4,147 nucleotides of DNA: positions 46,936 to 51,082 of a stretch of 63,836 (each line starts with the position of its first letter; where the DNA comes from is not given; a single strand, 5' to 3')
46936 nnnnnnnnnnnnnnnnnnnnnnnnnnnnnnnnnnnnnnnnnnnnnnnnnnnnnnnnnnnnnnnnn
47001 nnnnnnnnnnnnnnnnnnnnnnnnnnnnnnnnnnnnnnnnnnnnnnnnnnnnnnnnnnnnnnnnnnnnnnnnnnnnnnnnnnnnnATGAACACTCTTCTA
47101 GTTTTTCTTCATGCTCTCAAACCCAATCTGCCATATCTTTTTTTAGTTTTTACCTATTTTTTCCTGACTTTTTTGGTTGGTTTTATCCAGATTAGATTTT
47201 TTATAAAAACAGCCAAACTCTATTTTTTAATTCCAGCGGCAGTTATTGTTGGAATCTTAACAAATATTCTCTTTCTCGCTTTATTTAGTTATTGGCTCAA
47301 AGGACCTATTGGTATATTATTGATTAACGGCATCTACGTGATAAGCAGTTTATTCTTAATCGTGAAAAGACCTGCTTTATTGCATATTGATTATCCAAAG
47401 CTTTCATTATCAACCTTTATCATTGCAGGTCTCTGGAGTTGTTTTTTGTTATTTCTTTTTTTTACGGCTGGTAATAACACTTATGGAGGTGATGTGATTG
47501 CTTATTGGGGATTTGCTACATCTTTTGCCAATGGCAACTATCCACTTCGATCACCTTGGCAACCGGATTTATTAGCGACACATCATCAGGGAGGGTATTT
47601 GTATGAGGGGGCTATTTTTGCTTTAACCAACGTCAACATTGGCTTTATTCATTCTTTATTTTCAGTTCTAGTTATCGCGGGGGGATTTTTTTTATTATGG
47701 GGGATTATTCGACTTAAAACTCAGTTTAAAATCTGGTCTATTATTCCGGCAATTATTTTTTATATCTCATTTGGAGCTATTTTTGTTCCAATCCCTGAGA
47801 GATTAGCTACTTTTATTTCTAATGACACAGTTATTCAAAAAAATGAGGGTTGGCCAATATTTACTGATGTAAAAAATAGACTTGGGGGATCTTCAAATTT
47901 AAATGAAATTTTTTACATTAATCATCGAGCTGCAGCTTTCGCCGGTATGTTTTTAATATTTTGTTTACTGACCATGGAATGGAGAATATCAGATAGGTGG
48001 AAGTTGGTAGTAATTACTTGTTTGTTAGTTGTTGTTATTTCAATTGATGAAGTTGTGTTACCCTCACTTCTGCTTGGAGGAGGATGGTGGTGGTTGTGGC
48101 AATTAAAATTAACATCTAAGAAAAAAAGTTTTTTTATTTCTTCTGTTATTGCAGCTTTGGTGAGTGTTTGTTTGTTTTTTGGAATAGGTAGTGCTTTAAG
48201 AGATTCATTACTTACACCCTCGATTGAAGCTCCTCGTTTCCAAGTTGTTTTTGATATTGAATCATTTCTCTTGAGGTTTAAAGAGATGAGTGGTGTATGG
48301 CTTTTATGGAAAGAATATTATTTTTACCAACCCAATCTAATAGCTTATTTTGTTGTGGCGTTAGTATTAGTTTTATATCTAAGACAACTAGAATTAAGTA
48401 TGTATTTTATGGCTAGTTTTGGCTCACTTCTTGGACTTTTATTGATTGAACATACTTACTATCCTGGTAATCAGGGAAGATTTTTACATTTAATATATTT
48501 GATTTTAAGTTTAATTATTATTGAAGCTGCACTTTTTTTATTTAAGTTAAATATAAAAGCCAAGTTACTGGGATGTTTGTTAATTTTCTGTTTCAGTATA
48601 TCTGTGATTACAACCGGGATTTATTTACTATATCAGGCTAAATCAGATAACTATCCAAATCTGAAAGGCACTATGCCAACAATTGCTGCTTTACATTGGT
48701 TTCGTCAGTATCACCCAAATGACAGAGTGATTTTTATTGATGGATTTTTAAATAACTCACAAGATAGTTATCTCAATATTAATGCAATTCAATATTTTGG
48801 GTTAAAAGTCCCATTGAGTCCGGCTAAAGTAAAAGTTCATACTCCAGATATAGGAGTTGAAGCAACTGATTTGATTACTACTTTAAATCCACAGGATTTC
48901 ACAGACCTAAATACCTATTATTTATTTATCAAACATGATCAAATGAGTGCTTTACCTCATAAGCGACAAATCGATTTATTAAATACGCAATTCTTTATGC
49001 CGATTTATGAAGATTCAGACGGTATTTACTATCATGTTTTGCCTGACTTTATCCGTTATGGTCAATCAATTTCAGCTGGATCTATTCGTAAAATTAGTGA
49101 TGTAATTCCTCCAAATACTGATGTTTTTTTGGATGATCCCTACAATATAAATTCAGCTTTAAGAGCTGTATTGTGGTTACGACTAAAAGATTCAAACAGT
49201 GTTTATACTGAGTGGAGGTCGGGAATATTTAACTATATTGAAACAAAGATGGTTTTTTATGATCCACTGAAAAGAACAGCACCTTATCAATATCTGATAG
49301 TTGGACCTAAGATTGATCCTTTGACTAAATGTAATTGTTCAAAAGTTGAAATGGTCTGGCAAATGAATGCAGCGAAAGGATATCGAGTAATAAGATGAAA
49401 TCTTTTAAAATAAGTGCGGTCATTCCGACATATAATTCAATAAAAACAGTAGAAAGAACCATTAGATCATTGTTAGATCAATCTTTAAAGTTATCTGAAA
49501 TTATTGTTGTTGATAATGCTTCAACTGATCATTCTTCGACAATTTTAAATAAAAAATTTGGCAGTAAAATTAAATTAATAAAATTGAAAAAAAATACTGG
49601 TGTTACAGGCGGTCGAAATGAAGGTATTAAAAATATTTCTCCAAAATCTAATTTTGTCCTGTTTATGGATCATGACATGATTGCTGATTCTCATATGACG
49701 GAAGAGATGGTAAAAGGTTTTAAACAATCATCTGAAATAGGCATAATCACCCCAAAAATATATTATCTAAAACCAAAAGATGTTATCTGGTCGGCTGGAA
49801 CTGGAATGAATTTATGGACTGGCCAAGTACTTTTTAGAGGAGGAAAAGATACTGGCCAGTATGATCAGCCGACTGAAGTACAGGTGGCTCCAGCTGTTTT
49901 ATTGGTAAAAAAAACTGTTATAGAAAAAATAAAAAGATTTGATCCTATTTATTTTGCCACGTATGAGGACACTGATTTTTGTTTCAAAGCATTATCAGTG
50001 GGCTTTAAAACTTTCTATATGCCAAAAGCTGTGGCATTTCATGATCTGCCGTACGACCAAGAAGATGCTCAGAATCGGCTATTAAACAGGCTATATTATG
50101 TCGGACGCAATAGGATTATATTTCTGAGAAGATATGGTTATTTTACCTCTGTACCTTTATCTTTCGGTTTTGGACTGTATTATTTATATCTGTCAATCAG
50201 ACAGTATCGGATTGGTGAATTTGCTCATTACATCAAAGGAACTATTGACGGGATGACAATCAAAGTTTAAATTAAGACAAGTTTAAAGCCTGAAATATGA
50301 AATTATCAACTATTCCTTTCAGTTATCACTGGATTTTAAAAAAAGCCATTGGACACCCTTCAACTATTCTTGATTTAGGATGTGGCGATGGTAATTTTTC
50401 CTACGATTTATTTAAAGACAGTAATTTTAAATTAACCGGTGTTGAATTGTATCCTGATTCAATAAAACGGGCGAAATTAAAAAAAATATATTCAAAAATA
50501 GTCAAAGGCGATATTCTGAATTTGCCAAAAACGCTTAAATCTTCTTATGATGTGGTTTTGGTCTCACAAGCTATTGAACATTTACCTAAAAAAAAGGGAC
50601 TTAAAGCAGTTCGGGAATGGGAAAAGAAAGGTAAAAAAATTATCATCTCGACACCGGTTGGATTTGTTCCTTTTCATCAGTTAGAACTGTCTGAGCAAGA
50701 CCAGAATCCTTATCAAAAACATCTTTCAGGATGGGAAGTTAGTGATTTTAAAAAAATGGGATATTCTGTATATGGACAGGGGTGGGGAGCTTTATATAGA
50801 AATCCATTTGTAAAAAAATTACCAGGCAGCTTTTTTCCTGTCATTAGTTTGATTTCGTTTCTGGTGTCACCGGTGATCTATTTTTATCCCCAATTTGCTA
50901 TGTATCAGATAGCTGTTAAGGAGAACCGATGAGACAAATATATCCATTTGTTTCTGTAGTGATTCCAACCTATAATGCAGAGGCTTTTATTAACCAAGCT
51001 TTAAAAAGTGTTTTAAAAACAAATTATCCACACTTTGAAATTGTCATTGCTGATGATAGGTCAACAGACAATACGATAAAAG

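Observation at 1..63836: The whole 64-kb window is one glycan-assembly supercluster built around ~16 GT-C-type polytopic membrane proteins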

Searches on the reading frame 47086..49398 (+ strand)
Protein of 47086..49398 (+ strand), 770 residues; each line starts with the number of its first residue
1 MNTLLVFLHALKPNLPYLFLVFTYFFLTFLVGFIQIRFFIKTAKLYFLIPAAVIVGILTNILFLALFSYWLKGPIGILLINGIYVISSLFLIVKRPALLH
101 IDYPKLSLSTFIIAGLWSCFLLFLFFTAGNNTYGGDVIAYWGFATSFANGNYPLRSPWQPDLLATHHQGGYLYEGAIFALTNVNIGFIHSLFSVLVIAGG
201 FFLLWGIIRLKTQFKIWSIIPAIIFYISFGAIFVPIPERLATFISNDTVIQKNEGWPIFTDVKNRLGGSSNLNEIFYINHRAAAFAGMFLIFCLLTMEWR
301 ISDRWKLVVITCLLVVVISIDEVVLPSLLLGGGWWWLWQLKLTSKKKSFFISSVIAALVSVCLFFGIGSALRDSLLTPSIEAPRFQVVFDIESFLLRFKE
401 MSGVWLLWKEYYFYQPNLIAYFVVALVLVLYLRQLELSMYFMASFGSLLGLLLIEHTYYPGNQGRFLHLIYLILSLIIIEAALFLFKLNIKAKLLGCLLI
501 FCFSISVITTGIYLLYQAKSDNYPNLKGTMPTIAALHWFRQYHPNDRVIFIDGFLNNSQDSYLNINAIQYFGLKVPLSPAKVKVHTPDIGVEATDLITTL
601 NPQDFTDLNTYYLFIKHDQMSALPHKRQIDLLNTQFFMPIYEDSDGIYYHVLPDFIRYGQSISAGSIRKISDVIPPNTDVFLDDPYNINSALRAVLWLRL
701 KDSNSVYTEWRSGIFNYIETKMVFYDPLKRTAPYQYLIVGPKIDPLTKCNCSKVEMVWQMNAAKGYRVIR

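Call 8: search_protein_families(library=pfam, proteins=[window:47086-49398:+], max_evalue=0.01)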
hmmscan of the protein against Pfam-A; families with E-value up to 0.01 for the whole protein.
window:47086-49398:+ (770 aa): 0 families

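Call 28: search_protein_families(library=pfam, proteins=[window:47086-49398:+], max_evalue=10)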
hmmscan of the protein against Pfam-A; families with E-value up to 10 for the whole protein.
window:47086-49398:+ (770 aa): 0 families

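Call 29: search_protein_families(library=ncbifam, proteins=[window:47086-49398:+], max_evalue=1)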
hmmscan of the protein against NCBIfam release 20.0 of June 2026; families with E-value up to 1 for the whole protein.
window:47086-49398:+ (770 aa): 0 families

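Call 30: find_homologous_proteins(query=window:47086-49398:+, max_evalue=0.00001)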
Query window:47086-49398:+ (770 aa): 31 proteins with E <= 0.00001 among 8000 candidates.
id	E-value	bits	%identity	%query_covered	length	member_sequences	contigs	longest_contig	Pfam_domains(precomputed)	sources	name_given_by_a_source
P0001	0.0e+0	1729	99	100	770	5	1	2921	-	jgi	jgi:hypothetical protein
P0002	7.6e-239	813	51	100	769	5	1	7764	-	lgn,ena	-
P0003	4.9e-212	724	47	100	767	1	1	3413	-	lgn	-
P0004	4.0e-202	692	45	100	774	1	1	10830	-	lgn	-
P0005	2.8e-191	656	44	100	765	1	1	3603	-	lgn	-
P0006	3.2e-191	656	44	100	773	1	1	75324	-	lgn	-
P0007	1.1e-190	654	43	100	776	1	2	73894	-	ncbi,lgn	-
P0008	5.2e-185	635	43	100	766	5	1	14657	-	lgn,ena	-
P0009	8.6e-184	631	42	100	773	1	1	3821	-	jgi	jgi:hypothetical protein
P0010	9.4e-182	624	41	100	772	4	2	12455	-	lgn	-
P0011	2.9e-179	616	42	100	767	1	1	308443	-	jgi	jgi:hypothetical protein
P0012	1.3e-177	611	41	100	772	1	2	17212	-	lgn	-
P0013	1.6e-177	610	42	100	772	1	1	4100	-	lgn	-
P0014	7.8e-173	595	41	100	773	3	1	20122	-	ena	-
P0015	1.3e-171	591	41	100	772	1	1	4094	-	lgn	-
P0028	1.7e-151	524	37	100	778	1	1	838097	-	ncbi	-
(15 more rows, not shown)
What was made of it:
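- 47086..49398 (+): GT-C of a second family without any model (770 aa, about 13 TM plus a C-terminal alpha/beta domain). 31 homologues were found (call 30).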

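Call 38: search_solved_structures(query=A1, max_evalue=10)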
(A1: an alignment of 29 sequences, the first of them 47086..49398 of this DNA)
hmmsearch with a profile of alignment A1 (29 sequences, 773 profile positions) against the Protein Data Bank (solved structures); distinct sequences matched with E-value up to 10: 0.
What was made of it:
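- On Oligosaccharyltransferase STT3/PglB/AglB (for 47086-49398 and 44230-45933): A profile search of PDB finds nothing (call 38).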

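Call 42: find_encoding_contigs(protein=P0028, flank=10000, max_places=2)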
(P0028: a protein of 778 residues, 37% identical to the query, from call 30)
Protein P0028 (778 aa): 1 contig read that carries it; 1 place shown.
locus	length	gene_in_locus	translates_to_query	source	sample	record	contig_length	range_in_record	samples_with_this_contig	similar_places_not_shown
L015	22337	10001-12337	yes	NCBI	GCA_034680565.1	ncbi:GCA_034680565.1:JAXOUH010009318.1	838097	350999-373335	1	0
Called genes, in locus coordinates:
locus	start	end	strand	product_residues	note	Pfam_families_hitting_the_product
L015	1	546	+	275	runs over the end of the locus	PF01209:Ubie_methyltran, PF02353:CMAS, PF05175:MTS, PF13489:Methyltransf_23, PF07021:MetW, PF13847:Methyltransf_31, PF08241:Methyltransf_11, PF08242:Methyltransf_12, +3 more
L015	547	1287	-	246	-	PF13489:Methyltransf_23, PF13847:Methyltransf_31, PF08241:Methyltransf_11, PF08242:Methyltransf_12, PF13649:Methyltransf_25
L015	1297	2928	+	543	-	-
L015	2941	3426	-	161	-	PF25087:GMPPB_C (faint), PF00132:Hexapep, PF14602:Hexapep_2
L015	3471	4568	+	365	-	PF02350:Epimerase_2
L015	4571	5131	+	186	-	PF13527:Acetyltransf_9 (weak), PF00583:Acetyltransf_1, PF13673:Acetyltransf_10 (weak), PF13508:Acetyltransf_7 (weak)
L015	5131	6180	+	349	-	PF00535:Glycos_transf_2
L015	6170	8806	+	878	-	PF11847:GT-C_AftD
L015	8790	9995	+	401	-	PF00534:Glycos_transf_1, PF13692:Glyco_trans_1_4, PF13524:Glyco_trans_1_2 (weak)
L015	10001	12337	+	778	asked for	-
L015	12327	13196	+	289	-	PF00535:Glycos_transf_2, PF10111:Glyco_tranf_2_2, PF13641:Glyco_tranf_2_3, PF13632:Glyco_trans_2_3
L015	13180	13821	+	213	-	PF07021:MetW, PF13489:Methyltransf_23, PF13847:Methyltransf_31, PF08241:Methyltransf_11, PF08242:Methyltransf_12, PF13649:Methyltransf_25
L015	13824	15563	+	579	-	-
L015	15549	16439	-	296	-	-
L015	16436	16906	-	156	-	PF18915:DUF5667 (weak)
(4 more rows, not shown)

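Call 43: predict_structure(alignment_id=A1)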
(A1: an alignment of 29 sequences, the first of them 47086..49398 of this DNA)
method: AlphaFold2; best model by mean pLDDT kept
length: 770 residues; sequences in the alignment: 29
mean_pLDDT: 91.6   pTM: 0.92
mean pLDDT of the five models: 91.6, 91.5, 90.7, 90.0, 89.2
residues with pLDDT >= 90: 564; 70-90: 198; 50-70: 8; < 50: 0
segments of 3 or more residues with pLDDT < 50: none
pLDDT, mean of each block of 10 residues (from residue 1): 87 96 98 95 91 98 96 96 96 86 81 92 94 84 95 91 86 97 96 97 96 92 95 89 74 89 78 90 96 95 94 96 96 96 93 96 91 82 83 90 90 93 98 96 97 82 89 97 95 96 95 92 92 95 94 89 94 92 84 94 94 96 93 96 97 95 88 92 89 91 89 75 82 89 90 92 90
secondary structure, 60 per line:
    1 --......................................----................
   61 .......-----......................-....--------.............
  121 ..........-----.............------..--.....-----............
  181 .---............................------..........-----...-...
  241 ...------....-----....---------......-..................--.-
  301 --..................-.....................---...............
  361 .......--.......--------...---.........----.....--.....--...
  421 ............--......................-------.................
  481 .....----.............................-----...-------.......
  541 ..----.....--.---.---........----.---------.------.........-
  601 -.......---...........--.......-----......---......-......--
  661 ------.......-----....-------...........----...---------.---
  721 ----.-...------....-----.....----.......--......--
elements in order (helices of 4 or more, strands of 3 or more residues): H3-39 H45-67 H73-94 H96-99 H108-130 H136-148 E159-163 H169-181 H185-212 H219-228 E234-236 H238-243 E250-253 H259-262 H272-277 H279-296 H303-320 H322-342 H346-367 H370-376 E385-387 H391-399 E404-408 E411-415 H418-432 H435-453 E454-456 H464-485 H490-518 H534-542 E547-551 H562-569 H591-599 H602-608 E612-616 H617-622 H625-631 E637-642 E646-651 H653-658 H667-673 E679-682 H690-700 E705-707 E736-739 H745-749 E754-760 E763-768
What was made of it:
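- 47086..49398 (+): AF2 pLDDT 91.6 (call 43).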

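Call 49: fold_search(model_id=the predicted structure, library=pdb)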
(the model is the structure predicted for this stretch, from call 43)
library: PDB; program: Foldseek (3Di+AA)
matches with E <= 10: 131; with E <= 0.001: 7
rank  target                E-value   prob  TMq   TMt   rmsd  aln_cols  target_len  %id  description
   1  8age_A                4.0e-05  1.00  0.35  0.40  15.2       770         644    9  Structure of yeast oligosaccharylransferase complex with acceptor peptide bound (released 2022-12-07)
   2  7oci_F                8.7e-05  1.00  0.33  0.38  15.7       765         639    9  Cryo-EM structure of yeast Ost6p containing oligosaccharyltransferase complex (released 2022-02-16)
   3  7zlh_A                1.1e-04  1.00  0.29  0.32  13.8       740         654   10  Cryo-EM structure of C-mannosyltransferase CeDPY19, in apo state, bound to CMT2-Fab and anti-Fab nanobody (released 2023-01-11)
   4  6wby                  2.3e-04  1.00  0.33  0.22  10.4       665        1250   13  Single-Particle Cryo-EM Structure of Arabinofuranosyltransferase AftD from Mycobacteria, Mutant R1389S Class 2 (released 2020-05-13)
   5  6gxc_A                2.3e-04  1.00  0.33  0.35  16.3       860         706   11  Bacterial oligosaccharyltransferase PglB in complex with an inhibitory peptide and a reactive lipid-linked oligosaccha (released 2018-11-14)
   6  6w98_A                3.9e-04  1.00  0.36  0.24   9.6       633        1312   14  Single-Particle Cryo-EM Structure of Arabinofuranosyltransferase AftD from Mycobacteria (released 2020-05-13)
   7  5ogl_A                5.5e-04  1.00  0.34  0.36  16.4       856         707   11  Structure of bacterial oligosaccharyltransferase PglB in complex with an acceptor peptide and an lipid-linked oligosac (released 2017-10-25)
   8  3wak                  5.3e-03  0.99  0.28  0.26  17.2       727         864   11  Crystal structure of the Archaeoglobus fulgidus oligosaccharyltransferase (O29867_ARCFU) in the apo form (released 2013-10-30)
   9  9dlh                  5.8e-02  0.96  0.29  0.35  10.3       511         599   12  donor substrate analog-bound AftB (released 2025-06-25)
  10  9i5k_A                7.6e-02  0.96  0.29  0.42  11.2       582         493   12  Structure of the Chaetomium thermophilum Pmt4 homodimer (C2 symmetry) (released 2025-12-24)
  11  6m20_B                1.0e-01  0.12  0.10  0.14  26.6       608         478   13  Crystal structure of Plasmodium falciparum hexose transporter PfHT1 bound with glucose (released 2020-09-09)
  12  7bx8_A                2.0e-01  0.38  0.20  0.16  16.8       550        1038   10  Mycobacterium smegmatis arabinosyltransferase complex EmbB2-AcpM2 in symmetric "resting state" (released 2020-05-27)
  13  8hpj_A                3.7e-01  0.06  0.09  0.14  23.4       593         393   10  Crystal structure of the bacterial oxalate transporter OxlT in a ligand-free outward-facing form (released 2023-02-15)
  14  6p25_B                3.8e-01  0.94  0.22  0.24   5.0       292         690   10  Structure of S. cerevisiae protein O-mannosyltransferase Pmt1-Pmt2 complex bound to the sugar donor and a peptide acce (released 2019-07-10)
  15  6rw3_D                3.8e-01  0.04  0.07  0.10  24.6       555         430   11  The molecular basis for sugar import in malaria parasites. (released 2020-01-29)
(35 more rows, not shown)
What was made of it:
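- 47086..49398 (+): Foldseek matches STT3 at 4e-5, then DPY19, AftD, PglB and AglB (call 49).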

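Call 102: find_encoding_contigs(protein=P0011, flank=10000, max_places=1)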
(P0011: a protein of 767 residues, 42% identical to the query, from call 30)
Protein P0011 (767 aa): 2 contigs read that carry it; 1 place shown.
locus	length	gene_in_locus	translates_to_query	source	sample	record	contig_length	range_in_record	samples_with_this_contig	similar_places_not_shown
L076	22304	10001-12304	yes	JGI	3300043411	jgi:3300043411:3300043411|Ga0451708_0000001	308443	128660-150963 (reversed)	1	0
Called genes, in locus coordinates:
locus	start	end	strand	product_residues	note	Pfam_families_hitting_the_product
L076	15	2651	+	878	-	-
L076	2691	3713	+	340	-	-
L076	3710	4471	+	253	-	PF04321:RmlD_sub_bind, PF01370:Epimerase (weak)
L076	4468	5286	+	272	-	PF01261:AP_endonuc_2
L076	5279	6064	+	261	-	PF00535:Glycos_transf_2 (weak), PF04028:DUF374 (faint)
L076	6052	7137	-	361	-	PF01266:DAO, PF07992:Pyr_redox_2 (faint)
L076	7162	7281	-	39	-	-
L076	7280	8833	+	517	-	-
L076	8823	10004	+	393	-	PF00534:Glycos_transf_1, PF13692:Glyco_trans_1_4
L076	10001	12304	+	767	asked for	-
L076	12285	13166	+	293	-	PF00535:Glycos_transf_2, PF10111:Glyco_tranf_2_2, PF13641:Glyco_tranf_2_3, PF13632:Glyco_trans_2_3 (weak)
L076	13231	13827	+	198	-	PF07021:MetW (weak), PF13489:Methyltransf_23 (weak), PF13847:Methyltransf_31, PF08241:Methyltransf_11, PF08242:Methyltransf_12 (weak), PF13649:Methyltransf_25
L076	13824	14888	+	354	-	PF00535:Glycos_transf_2, PF10111:Glyco_tranf_2_2, PF13506:Glyco_transf_21, PF13641:Glyco_tranf_2_3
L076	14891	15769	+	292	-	PF13489:Methyltransf_23, PF08241:Methyltransf_11, PF08242:Methyltransf_12, PF13649:Methyltransf_25, PF13847:Methyltransf_31 (weak)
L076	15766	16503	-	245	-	PF13489:Methyltransf_23 (faint), PF08241:Methyltransf_11, PF13649:Methyltransf_25 (weak)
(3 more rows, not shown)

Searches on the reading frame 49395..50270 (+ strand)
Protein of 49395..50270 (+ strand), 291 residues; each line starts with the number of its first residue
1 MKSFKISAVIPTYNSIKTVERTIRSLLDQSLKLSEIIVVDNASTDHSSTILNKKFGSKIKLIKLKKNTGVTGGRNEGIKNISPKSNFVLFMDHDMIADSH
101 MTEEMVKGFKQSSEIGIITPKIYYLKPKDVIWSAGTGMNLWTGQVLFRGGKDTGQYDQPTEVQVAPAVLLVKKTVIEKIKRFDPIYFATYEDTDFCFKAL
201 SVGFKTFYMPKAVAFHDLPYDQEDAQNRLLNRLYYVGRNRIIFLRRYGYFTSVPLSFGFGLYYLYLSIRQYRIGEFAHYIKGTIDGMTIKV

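Call 8: search_protein_families(library=pfam, proteins=[window:49395-50270:+], max_evalue=0.01)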
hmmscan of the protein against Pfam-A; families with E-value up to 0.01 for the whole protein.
window:49395-50270:+ (291 aa): 5 families
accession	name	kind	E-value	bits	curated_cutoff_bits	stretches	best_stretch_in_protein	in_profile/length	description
PF00535.33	Glycos_transf_2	-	1.9e-25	90.2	23.3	1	7-133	1-127/168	Glycosyl transferase family 2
PF13641.12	Glyco_tranf_2_3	-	2.3e-16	61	27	1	6-216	3-211/230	Glycosyltransferase like family 2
PF13632.12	Glyco_trans_2_3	-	7e-07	29.7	27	1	87-261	1-170/198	Glycosyl transferase family group 2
PF10111.15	Glyco_tranf_2_2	-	1.2e-05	25.4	27.3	1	7-128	1-130/276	Glycosyltransferase like family 2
PF13712.12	Glyco_tranf_2_5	-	0.0058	16.8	27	1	56-189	27-145/210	Glycosyltransferase like family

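Call 40: search_protein_families(library=ncbifam, proteins=[window:49395-50270:+], max_evalue=0.00001)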
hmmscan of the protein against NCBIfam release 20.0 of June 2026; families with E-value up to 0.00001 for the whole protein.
window:49395-50270:+ (291 aa): 17 families
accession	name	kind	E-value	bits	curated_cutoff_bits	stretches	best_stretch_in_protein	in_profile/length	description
TIGR01556.1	rhamnosyltran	subfamily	2.1e-20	73.1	200.55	1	13-286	3-281/281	rhamnosyltransferase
TIGR03965.1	mycofact_glyco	equivalog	9e-20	71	280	1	5-217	75-281/467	mycofactocin biosynthesis glycosyltransferase MftF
NF041875.1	EPS_EpsD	equivalog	3.4e-16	59.5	370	1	6-245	1-232/325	exopolysaccharide biosynthesis glycosyltransferase EpsD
TIGR03937.1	PgaC_IcaA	equivalog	4.5e-16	58.8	422.3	1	5-119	46-160/407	poly-beta-1,6-N-acetyl-D-glucosamine synthase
NF047683.1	TeichurnBiosyTuaG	equivalog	4.5e-15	56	400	1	5-98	7-100/252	teichuronic acid biosynthesis protein TuaG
NF007482.0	PRK10073.1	equivalog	2.9e-14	52.8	423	1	4-106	6-107/334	glycosyltransferase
NF038299.1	EPS_HpsN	equivalog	1.2e-13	50.8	425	1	5-123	2-120/317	hormogonium polysaccharide biosynthesis glycosyltransferase HpsN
NF050050.1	ProtGlycPglI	equivalog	3.2e-10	39.9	500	1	5-107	3-106/306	GalNAc(5)-diNAcBac-PP-undecaprenol beta-1,3-glucosyltransferase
NF053739.1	GlytfEpsEBac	equivalog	6.3e-10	38.5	450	1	5-114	2-112/265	glycosyltransferase EpsE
NF038302.1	EPS_HpsE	equivalog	1.4e-09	37.3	300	1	5-122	2-124/307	hormogonium polysaccharide biosynthesis glycosyltransferase HpsE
NF045692.1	OglycostaseCruG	equivalog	1.7e-09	37.1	600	1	5-205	42-244/386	2'-O-glycosyltransferase CruG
TIGR03111.1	glyc2_xrt_Gpos1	hypoth_equivalog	7.5e-09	34.9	363.95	1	5-122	50-169/439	TIGR03111 family XrtG-associated glycosyltransferase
TIGR04283.1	glyco_like_mftF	equivalog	1.8e-08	34.3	182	1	6-118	1-107/221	TIGR04283 family arsenosugar biosynthesis glycosyltransferase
NF010496.0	PRK13915.1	equivalog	2.2e-07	30.3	262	1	4-118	31-151/307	glucosyl-3-phosphoglycerate synthase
NF041394.1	GtaseAglG_Halo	equivalog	3.4e-07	29.8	440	1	5-116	2-114/304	glucosyl-dolichyl phosphate glucuronosyltransferase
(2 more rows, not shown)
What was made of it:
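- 49395..50270 (+): GT2 (rhamnosyltransferase-like). Calls 8 and 40.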

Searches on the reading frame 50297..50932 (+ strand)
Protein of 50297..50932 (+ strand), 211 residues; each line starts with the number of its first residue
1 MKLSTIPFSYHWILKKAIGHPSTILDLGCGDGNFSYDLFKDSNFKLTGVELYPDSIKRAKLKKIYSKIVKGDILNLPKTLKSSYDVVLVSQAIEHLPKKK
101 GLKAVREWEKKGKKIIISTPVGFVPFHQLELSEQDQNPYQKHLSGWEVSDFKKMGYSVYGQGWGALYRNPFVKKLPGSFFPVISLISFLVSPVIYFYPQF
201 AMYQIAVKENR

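Call 9: search_protein_families(library=pfam, proteins=[window:50297-50932:+], max_evalue=0.01)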
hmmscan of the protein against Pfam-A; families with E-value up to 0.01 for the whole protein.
window:50297-50932:+ (211 aa): 8 families
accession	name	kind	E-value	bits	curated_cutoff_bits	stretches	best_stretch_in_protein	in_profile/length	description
PF13847.12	Methyltransf_31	-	9.1e-14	51.8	27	1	23-135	6-125/145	Methyltransferase domain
PF13649.12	Methyltransf_25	-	3.9e-12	47.1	27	1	24-108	1-89/97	Methyltransferase domain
PF08241.18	Methyltransf_11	-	3.3e-11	44.1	21.2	1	25-109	1-84/95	Methyltransferase domain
PF13489.12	Methyltransf_23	-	2e-10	41.1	27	1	19-144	21-143/164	Methyltransferase domain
PF08242.18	Methyltransf_12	-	3e-09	37.9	30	1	25-105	1-88/98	Methyltransferase domain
PF07021.18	MetW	-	1.2e-08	35.3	21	1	13-121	6-111/193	Methionine biosynthesis protein MetW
PF05401.17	NodS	-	0.00056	20.2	24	1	20-104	43-127/201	Nodulation protein S (NodS)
PF01728.25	FtsJ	-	0.0046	17.3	24.1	1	20-88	21-96/181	FtsJ-like methyltransferase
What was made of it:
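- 50297..50932 (+): SAM methyltransferase. Call 9.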
